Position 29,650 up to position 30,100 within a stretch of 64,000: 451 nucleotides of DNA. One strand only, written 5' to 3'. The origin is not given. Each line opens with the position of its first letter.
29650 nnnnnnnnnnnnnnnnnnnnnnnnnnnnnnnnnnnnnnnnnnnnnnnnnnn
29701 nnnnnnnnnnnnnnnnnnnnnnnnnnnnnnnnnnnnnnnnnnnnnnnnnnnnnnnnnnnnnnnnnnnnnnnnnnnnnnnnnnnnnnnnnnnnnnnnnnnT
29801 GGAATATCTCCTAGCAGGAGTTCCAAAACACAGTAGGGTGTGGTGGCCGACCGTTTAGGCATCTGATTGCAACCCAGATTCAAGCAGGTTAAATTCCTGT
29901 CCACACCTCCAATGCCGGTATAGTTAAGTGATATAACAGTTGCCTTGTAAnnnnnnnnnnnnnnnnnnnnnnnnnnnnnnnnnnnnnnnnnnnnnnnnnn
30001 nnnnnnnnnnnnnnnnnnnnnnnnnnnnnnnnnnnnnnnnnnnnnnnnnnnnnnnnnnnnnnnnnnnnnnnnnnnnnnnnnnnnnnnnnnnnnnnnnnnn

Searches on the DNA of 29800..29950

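Call 22: search_rna_families(source=window, start=29800, end=29950, threshold=evalue, max_evalue=0.01, show_alignments=2)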
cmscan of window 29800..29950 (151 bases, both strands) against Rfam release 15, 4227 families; matches with E-value up to 0.01: 1.
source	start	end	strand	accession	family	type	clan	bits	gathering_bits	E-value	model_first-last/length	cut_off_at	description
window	29837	29908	+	RF00005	tRNA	Gene; tRNA;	CL00001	45.4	29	4.3e-09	1-71/71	no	tRNA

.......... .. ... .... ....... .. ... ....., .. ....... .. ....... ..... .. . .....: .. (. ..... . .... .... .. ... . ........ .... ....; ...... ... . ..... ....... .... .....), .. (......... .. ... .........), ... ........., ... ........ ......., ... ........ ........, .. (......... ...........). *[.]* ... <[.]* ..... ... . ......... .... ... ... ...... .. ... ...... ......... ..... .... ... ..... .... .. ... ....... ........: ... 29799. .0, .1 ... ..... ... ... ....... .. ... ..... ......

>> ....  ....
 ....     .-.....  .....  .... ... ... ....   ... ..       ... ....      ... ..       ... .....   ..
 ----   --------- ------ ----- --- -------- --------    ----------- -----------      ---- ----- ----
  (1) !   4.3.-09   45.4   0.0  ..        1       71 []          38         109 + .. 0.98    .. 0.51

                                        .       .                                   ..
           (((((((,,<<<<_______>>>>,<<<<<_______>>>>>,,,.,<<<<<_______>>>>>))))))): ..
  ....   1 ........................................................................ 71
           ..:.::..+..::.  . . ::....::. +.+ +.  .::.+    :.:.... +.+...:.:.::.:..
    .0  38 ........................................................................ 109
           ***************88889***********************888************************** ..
